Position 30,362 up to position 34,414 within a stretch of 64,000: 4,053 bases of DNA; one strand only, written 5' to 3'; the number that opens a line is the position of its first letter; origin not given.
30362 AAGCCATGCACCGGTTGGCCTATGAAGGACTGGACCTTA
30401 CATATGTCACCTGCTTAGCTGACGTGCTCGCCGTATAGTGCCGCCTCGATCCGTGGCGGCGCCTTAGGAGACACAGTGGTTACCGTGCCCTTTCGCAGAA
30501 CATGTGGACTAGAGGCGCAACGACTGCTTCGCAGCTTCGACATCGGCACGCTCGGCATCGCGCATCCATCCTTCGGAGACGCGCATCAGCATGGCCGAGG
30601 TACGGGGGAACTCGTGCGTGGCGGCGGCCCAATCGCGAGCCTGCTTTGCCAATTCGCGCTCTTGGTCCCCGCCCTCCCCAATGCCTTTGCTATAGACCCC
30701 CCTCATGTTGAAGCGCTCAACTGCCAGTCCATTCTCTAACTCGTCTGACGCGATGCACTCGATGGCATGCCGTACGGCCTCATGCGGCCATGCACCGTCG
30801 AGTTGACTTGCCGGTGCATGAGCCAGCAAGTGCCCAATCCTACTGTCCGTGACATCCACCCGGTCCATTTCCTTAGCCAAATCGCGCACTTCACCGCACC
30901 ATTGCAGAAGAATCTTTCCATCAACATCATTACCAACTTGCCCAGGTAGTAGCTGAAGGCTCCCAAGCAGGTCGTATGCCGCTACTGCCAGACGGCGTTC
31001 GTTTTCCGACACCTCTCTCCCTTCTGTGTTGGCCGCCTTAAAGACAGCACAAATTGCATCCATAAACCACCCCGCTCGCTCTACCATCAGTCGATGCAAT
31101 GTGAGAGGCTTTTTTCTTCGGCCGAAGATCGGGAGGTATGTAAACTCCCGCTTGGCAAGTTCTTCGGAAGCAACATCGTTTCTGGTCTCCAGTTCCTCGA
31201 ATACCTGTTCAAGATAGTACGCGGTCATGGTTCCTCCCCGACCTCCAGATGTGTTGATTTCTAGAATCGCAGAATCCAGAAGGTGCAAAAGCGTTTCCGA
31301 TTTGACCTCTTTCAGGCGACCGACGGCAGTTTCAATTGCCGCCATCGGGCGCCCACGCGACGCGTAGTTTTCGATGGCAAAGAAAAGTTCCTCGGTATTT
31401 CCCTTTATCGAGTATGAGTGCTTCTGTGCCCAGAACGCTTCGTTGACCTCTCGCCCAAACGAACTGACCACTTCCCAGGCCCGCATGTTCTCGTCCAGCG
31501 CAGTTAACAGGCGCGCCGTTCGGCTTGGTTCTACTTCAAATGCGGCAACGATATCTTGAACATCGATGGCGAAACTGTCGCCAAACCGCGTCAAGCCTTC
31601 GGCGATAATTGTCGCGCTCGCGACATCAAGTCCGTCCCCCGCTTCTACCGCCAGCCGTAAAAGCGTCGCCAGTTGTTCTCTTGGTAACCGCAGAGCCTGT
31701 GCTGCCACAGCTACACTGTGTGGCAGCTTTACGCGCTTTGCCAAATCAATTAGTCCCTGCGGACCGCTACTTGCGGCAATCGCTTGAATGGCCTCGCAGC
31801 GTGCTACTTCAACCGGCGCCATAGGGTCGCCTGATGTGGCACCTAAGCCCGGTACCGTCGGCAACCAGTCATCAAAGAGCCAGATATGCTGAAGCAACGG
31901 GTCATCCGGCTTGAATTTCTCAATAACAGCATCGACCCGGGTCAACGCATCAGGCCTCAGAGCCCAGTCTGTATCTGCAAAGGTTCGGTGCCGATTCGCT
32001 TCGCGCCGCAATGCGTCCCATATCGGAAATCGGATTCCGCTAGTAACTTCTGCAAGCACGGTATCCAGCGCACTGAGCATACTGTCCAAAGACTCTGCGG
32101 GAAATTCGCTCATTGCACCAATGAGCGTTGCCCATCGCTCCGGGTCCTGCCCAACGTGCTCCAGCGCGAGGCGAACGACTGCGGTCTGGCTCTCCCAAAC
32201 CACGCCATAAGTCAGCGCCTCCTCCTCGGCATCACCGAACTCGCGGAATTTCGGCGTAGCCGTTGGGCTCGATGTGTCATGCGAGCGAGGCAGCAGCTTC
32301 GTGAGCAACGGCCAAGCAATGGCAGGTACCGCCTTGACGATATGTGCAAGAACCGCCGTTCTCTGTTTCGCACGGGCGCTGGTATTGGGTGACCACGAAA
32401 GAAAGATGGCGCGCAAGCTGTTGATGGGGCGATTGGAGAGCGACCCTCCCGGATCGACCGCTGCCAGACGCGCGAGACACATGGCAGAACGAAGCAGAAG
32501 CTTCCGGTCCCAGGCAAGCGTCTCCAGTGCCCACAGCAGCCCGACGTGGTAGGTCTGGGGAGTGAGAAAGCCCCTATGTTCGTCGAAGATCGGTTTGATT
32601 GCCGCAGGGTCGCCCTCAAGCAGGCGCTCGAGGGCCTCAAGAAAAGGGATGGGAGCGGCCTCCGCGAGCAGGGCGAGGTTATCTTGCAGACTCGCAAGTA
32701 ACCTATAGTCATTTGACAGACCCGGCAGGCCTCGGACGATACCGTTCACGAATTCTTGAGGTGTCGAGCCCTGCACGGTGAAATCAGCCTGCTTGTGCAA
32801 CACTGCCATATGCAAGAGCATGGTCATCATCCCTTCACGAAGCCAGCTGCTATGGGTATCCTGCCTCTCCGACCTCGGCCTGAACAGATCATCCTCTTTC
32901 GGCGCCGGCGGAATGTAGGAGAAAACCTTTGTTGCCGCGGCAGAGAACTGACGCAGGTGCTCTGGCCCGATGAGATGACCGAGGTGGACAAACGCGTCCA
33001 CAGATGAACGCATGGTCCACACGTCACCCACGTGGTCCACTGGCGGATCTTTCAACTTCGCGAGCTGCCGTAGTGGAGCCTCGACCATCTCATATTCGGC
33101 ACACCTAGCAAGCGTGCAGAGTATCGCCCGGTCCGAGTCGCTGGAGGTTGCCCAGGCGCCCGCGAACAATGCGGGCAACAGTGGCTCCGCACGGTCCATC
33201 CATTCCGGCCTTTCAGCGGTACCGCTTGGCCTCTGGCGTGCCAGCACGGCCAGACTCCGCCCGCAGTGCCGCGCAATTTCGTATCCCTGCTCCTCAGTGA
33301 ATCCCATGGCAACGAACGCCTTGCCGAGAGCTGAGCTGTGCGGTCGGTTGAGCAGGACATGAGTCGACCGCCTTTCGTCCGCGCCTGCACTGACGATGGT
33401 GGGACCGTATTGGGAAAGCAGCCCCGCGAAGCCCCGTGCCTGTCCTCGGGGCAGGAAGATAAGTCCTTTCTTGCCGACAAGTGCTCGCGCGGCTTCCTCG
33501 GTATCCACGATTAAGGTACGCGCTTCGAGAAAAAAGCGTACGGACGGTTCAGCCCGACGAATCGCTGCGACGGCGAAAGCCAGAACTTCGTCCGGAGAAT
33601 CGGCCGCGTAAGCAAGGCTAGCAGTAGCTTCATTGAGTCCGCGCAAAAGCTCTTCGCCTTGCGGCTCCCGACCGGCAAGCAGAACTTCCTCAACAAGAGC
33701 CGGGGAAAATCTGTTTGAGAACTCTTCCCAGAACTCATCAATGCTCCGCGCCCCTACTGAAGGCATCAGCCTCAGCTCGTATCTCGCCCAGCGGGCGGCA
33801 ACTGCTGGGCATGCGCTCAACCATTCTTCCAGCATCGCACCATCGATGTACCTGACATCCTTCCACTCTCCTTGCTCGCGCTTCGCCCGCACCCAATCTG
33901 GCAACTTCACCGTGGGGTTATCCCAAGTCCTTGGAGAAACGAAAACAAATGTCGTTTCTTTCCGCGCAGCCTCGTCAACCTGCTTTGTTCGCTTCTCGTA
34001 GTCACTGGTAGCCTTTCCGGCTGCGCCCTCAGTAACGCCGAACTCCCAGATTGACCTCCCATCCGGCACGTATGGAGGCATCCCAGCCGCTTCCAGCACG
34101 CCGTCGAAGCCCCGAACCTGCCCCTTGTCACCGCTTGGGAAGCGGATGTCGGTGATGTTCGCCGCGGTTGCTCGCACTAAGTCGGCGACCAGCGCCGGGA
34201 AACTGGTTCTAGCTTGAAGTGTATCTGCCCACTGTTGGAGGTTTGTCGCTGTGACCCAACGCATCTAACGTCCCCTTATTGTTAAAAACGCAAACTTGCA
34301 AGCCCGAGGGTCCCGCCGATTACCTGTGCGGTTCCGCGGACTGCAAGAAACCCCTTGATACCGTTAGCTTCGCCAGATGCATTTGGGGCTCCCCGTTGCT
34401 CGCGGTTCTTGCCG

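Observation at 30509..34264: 1251-aa protein with REase-fold N-terminus and an apparently inactivated STAND NTPase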

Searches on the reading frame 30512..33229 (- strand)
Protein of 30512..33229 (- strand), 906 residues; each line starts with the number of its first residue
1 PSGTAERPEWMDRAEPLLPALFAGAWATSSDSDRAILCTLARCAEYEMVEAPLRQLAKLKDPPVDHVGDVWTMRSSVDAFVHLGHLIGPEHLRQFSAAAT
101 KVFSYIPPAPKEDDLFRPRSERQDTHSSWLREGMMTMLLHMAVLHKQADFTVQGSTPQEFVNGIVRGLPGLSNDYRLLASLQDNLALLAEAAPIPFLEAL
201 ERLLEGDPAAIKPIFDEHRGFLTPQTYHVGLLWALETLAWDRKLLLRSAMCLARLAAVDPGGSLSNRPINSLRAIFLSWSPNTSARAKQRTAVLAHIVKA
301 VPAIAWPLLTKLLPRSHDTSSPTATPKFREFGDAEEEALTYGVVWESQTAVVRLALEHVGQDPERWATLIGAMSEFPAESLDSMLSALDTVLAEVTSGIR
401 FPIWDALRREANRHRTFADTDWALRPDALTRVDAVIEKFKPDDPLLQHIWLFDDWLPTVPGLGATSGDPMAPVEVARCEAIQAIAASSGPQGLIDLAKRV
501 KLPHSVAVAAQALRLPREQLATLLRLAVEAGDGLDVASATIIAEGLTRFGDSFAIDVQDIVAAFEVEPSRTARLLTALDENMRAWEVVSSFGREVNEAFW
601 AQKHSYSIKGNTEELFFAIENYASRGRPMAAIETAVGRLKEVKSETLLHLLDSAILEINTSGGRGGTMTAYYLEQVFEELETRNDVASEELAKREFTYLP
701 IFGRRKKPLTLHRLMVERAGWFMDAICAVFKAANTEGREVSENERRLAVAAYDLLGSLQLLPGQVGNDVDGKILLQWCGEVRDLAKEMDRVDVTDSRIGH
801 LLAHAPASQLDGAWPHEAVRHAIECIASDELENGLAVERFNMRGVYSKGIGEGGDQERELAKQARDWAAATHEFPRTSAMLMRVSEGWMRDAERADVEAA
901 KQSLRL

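Call 47: predict_structure(alignment_id=A4)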
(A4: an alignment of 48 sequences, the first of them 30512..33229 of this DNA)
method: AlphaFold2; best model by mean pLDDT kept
length: 906 residues; sequences in the alignment: 48
mean_pLDDT: 90.8   pTM: 0.78
mean pLDDT of the five models: 90.8, 90.6, 90.3, 89.0, 88.9
residues with pLDDT >= 90: 694; 70-90: 172; 50-70: 32; < 50: 8
segments of 3 or more residues with pLDDT < 50: 1-4, 118-121
pLDDT, mean of each block of 10 residues (from residue 1): 62 91 95 95 94 93 93 92 92 95 83 53 74 95 91 93 94 89 93 95 84 83 82 96 96 95 90 94 93 97 96 89 87 73 92 95 96 93 95 92 94 89 90 94 92 89 69 92 94 94 93 92 95 92 94 94 94 92 92 94 84 93 93 92 94 89 71 93 93 90 80 94 95 87 89 92 93 96 96 97 95 96 96 96 88 95 97 95 97 95 88
secondary structure, 60 per line:
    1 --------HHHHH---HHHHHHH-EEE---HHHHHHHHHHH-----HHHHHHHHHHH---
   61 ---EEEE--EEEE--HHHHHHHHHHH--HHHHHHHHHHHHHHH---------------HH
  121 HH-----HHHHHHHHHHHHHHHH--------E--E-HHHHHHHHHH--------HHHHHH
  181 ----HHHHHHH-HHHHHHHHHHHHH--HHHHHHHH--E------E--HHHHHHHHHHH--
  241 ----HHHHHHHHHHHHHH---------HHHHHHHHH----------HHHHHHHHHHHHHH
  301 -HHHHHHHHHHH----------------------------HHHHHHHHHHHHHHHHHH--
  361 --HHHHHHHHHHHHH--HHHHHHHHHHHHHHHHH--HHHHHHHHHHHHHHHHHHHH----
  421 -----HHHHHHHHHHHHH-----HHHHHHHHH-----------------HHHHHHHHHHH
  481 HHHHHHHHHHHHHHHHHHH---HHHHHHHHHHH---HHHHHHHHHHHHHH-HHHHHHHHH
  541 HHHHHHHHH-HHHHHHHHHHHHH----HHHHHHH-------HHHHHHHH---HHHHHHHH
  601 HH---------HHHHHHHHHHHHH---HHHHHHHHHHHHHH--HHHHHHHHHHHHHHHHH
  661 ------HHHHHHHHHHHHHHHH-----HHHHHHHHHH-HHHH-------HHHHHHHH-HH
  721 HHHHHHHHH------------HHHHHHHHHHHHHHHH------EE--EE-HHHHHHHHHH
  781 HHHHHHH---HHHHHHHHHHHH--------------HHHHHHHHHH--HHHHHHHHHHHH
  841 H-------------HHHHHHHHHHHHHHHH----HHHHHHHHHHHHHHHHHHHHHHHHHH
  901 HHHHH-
elements in order (helices of 4 or more, strands of 3 or more residues): H9-13 H17-23 E25-27 H31-41 H47-57 E64-67 E70-73 H76-86 H89-103 H119-122 H128-143 H157-166 H175-180 H185-191 H193-205 H208-215 H228-238 H245-258 H268-276 H287-300 H302-312 H341-358 H363-375 H378-394 H397-416 H426-438 H444-452 H470-499 H503-513 H517-530 H532-549 H551-563 H568-574 H582-589 H593-602 H612-624 H628-641 H644-660 H667-682 H688-697 H699-702 H710-717 H719-729 H742-757 H771-787 H791-802 H817-826 H829-841 H855-870 H875-905

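Call 51: fold_search(model_id=the predicted structure, library=pdb)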
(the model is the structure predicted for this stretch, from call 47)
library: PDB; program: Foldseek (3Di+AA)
matches with E <= 10: 1155; with E <= 0.001: 36
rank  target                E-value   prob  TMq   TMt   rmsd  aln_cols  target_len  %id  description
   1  3s4z_A                5.4e-05  1.00  0.21  0.19  22.7      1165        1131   11  Structure of a Y DNA-FANCI complex (released 2011-07-27)
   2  9rtt_Q                6.2e-05  1.00  0.16  0.16  34.5       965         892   11  Activated Elongation Complex with IWS1 and ELOF1 (released 2025-09-03)
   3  7z8t_D                1.3e-04  1.00  0.21  0.18  24.2      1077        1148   11  CAND1-SCF-SKP2 CAND1 engaged SCF rocked (released 2023-04-19)
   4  4ol0_B                1.5e-04  1.00  0.18  0.18  21.4      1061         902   12  Crystal structure of transportin-SR2, a karyopherin involved in human disease, in complex with Ran (released 2014-04-09)
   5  5h2v_A                1.5e-04  1.00  0.19  0.17  26.4      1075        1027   11  Crystal structure of the karyopherin Kap121p bound to the SUMO protease Ulp1p (released 2016-12-14)
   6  3vyc                  1.6e-04  1.00  0.24  0.24  18.2      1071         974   11  Crystal structure of unliganded Saccharomyces cerevisiae CRM1 (Xpo1p) (released 2012-11-28)
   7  7z88_A                2.0e-04  0.99  0.14  0.06  36.1      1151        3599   10  DNA-PK in the intermediate state (released 2023-01-18)
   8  5owu_A                2.1e-04  1.00  0.19  0.19  23.0      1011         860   10  Kap95:Nup1 complex (released 2017-10-25)
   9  6sga_F3               2.4e-04  0.96  0.11  0.11  34.9       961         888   11  Body domain of the mt-SSU assemblosome from Trypanosoma brucei (released 2019-09-18)
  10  9g33_UJ               2.5e-04  1.00  0.19  0.12  39.4       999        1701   10  Stalled 90S - Utp23-Krr1-deltaC3 (released 2025-06-18)
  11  3nd2                  2.5e-04  0.99  0.15  0.16  25.5      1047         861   12  Structure of Yeast Importin-beta (Kap95p) (released 2010-07-07)
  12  4xri                  2.7e-04  1.00  0.17  0.18  22.8      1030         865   11  Crystal Structure of Importin Beta in an Ammonium Sulfate Condition (released 2016-01-27)
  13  7rdr_A                3.4e-04  0.96  0.07  0.12  24.0       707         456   13  Circular tandem repeat protein with novel repeat topology and enhanced subunit contact surfaces (released 2021-09-01)
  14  6bcu_A                3.9e-04  0.85  0.10  0.05  28.3      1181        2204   11  Cryo-EM structure of the activated RHEB-mTORC1 refined to 3.4 angstrom (released 2017-12-20)
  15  2x1g_F                4.2e-04  0.99  0.16  0.16  20.3       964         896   11  Crystal structure of Importin13 - Mago-Y14 complex (released 2010-02-16)
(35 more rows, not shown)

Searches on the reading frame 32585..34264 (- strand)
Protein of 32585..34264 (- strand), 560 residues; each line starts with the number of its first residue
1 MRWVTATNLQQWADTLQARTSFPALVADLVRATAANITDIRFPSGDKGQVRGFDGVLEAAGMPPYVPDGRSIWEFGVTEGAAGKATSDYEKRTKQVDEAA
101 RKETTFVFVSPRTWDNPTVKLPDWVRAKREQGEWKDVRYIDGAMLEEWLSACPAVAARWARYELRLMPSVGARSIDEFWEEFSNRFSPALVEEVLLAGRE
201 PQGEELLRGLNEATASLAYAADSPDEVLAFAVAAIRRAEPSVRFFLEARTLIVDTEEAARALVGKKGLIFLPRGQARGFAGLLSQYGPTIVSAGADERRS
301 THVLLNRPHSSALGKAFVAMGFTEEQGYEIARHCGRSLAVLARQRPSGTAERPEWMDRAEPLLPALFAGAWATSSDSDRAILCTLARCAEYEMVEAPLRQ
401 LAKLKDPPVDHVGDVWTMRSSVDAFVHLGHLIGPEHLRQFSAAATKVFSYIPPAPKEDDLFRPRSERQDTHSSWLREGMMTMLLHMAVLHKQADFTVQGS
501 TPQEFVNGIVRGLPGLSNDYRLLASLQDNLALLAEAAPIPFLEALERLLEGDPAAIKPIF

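Call 25: search_protein_representatives(protein=window:32585-34264:-)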
Query: 560 residues. Proteins with E-value up to 0.001 (for the whole library): 3609; up to 1e-10: 2821; up to 1e-30: 1556. The best 150 are listed.
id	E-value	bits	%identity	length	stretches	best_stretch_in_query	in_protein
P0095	2.0e-227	772.6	61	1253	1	1-560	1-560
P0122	2.8e-200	683.0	55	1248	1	1-560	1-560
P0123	3.0e-189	646.6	56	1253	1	1-560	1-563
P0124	1.4e-186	637.8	53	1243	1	1-560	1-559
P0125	2.9e-181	620.2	51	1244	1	1-560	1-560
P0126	3.3e-180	616.7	52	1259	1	1-560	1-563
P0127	1.1e-179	615.0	51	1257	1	1-553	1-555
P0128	2.1e-173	594.3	49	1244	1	1-553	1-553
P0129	3.1e-170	583.8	51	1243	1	1-554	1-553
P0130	6.8e-167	572.8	50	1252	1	1-560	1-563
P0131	2.7e-166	570.8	49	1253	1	1-555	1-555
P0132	5.1e-162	556.7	47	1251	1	1-554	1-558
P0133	3.8e-160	550.5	48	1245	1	1-553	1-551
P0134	2.0e-159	548.1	51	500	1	2-489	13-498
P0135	1.3e-156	538.9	48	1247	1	1-558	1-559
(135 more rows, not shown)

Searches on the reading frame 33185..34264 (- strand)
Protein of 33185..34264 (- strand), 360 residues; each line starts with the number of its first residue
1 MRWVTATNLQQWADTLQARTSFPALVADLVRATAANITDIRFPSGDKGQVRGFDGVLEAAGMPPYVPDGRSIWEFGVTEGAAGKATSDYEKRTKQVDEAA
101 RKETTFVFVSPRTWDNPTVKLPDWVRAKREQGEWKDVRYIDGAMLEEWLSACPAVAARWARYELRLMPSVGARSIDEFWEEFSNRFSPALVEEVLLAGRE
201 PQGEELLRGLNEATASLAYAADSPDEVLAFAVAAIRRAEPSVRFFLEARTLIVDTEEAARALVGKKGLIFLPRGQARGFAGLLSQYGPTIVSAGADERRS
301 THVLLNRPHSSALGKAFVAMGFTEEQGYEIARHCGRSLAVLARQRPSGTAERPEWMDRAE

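Call 40: predict_structure(alignment_id=A3)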
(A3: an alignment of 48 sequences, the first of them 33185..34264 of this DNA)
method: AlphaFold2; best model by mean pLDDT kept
length: 360 residues; sequences in the alignment: 48
mean_pLDDT: 92.3   pTM: 0.89
mean pLDDT of the five models: 92.3, 92.3, 91.9, 91.2, 90.7
residues with pLDDT >= 90: 286; 70-90: 68; 50-70: 6; < 50: 0
segments of 3 or more residues with pLDDT < 50: none
pLDDT, mean of each block of 10 residues (from residue 1): 91 91 95 92 80 90 92 91 90 95 97 90 96 97 96 94 84 94 94 96 96 88 96 97 95 96 92 96 95 91 94 96 96 92 87 70
secondary structure, 60 per line:
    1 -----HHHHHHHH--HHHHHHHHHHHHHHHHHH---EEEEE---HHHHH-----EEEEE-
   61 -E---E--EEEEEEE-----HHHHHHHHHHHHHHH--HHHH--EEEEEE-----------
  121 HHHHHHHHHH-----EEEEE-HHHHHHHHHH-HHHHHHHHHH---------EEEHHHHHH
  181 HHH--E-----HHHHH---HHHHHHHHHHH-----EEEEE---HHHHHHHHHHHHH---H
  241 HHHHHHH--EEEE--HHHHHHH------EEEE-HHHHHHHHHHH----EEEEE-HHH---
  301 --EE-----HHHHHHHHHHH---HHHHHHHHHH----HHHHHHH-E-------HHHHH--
elements in order: H6-13 H16-33 E37-41 H45-49 E55-59 E69-75 H81-95 H98-101 E104-109 H121-130 E136-140 H142-151 H153-162 E172-174 H175-183 H192-196 H200-210 E216-220 H224-236 H240-247 E250-253 H256-262 E269-272 H274-284 E289-293 H310-320 H324-333 H338-344 H354-358

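Call 43: fold_search(model_id=the predicted structure, library=pdb)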
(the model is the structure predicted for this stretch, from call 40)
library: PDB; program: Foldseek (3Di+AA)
matches with E <= 10: 619; with E <= 0.001: 2
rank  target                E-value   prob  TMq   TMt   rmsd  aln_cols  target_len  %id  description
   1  8dgf_B                3.7e-04  0.93  0.22  0.06  16.2       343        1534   11  Avs4 bound to phage PhiV-1 portal (released 2022-08-03)
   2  8dgf_A                7.1e-04  0.94  0.25  0.08  12.3       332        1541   11  Avs4 bound to phage PhiV-1 portal (released 2022-08-03)
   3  9zjr                  3.4e-03  0.82  0.25  0.10  17.3       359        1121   10  Human sterile alpha motif domain-containing protein 9 (SAMD9), monomer (released 2026-02-25)
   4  8h3h_A                3.6e-03  0.72  0.26  0.19  17.1       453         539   10  Human ATAD2 Walker B mutant, ATP state (released 2023-10-18)
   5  9nlw_B                3.8e-03  0.54  0.22  0.13  17.9       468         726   10  Y20S (Sec18-Sec17-Sec9-Sso1-Snc1) EDTA - Class 6 (released 2025-10-01)
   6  9nly_B                4.0e-03  0.63  0.24  0.14  17.5       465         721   10  Y20S (Sec18-Sec17-Sec9-Sso1-Snc1) EDTA - Class 7 (released 2025-10-01)
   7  9zjz                  5.4e-03  0.69  0.25  0.10  18.1       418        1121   10  Human sterile alpha motif domain-containing protein 9 (SAMD9), loss-of-function mutant R685Q/G686C/I968C (released 2026-02-25)
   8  6lk0                  6.1e-03  0.60  0.23  0.24  14.1       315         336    8  Crystal structure of human wild type TRIP13 (released 2020-01-22)
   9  9zjv_A                6.4e-03  0.84  0.27  0.11  18.5       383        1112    8  Human sterile alpha motif domain-containing protein 9 (SAMD9), asymmetric dimer "wing" shape (released 2026-02-25)
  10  6mdn_A                6.8e-03  0.41  0.23  0.18  16.8       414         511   12  The 20S supercomplex engaging the SNAP-25 N-terminus (class 2) (released 2018-09-19)
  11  9jvp_E                8.1e-03  0.97  0.28  0.19   7.1       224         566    8  CryoEM structure of M. tuberculosis ClpC1P1P2 complex bound to bortezomib, conformation 3 (released 2025-03-19)
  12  8das_C                9.1e-03  0.38  0.21  0.13  16.0       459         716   12  Saccharomyces cerevisiae Ufd1/Npl4/Cdc48 complex bound to two ubiquitin moieties in presence of SUMO-ubiquitin(K48poly (released 2022-11-30)
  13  6rn2_A                9.6e-03  1.00  0.34  0.20   4.9       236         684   11  ClpB (DWB mutant) bound to casein in presence of ATPgammaS - state WT-1 (released 2019-07-03)
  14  6mdp_A                9.6e-03  0.80  0.30  0.23  15.6       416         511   11  The D1 and D2 domain rings of NSF engaging the SNAP-25 N-terminus within the 20S supercomplex (focused refinement on D (released 2018-09-19)
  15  9nm1_B                9.6e-03  0.47  0.24  0.18  17.4       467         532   10  Y20S (Sec18-Sec17-Sec9-Sso1-Snc1) EDTA - All Merge (Class 9, focused on D1/D2) (released 2025-10-01)
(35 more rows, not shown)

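Call 59: fold_search(model_id=the predicted structure, library=viral)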
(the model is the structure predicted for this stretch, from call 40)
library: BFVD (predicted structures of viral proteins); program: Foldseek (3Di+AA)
matches with E <= 10: 520; with E <= 0.001: 0
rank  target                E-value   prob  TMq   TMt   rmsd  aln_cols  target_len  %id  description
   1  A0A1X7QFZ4            7.1e-03  0.51  0.25  0.13  18.8       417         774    8  (no name in the UniProt tables at hand)
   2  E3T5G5                1.3e-02  0.44  0.23  0.25  15.7       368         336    9  Uncharacterized protein [Cafeteria roenbergensis virus (strain BV-PW1)]
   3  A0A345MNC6            1.7e-02  0.35  0.22  0.12  17.5       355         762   10  (no name in the UniProt tables at hand)
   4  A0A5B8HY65            2.4e-02  0.91  0.28  0.30   7.6       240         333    8  Uncharacterized protein [Mimiviridae sp. ChoanoV1]
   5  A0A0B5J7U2            2.4e-02  0.87  0.27  0.24   7.4       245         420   10  Replication factor C large subunit [Pandoravirus inopinatum]
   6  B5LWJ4                3.4e-02  0.96  0.29  0.29   5.3       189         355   10  Putative ATPase [Feldmannia species virus]
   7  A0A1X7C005            3.4e-02  0.21  0.22  0.08  21.0       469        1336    9  (no name in the UniProt tables at hand)
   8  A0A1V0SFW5            4.1e-02  0.72  0.30  0.24  14.3       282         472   10  Replication factor C small subunit [Hokovirus HKV1]
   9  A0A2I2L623            4.1e-02  0.51  0.21  0.26  15.7       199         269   14  Mrr-like domain-containing protein [Orpheovirus IHUMI-LCC2]
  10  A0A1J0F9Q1            4.8e-02  0.93  0.30  0.26   6.0       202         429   11  (no name in the UniProt tables at hand)
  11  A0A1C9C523            5.1e-02  0.82  0.27  0.25   7.5       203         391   11  Putative replication factor C subunit 1 [Heterosigma akashiwo virus 01]
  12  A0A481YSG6            6.1e-02  0.96  0.31  0.25   6.6       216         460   10  Ankyrin repeat protein [Marseillevirus LCMAC102]
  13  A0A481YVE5            6.1e-02  0.72  0.19  0.31   6.9       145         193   15  Uncharacterized protein [Marseillevirus LCMAC102]
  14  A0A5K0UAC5            6.9e-02  0.14  0.21  0.13  17.9       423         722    9  AAA+ ATPase domain-containing protein [Yasminevirus sp. GU-2018]
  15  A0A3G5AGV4            7.7e-02  0.90  0.31  0.29   6.9       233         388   11  Replication factor C small subunit [Sylvanvirus sp.]
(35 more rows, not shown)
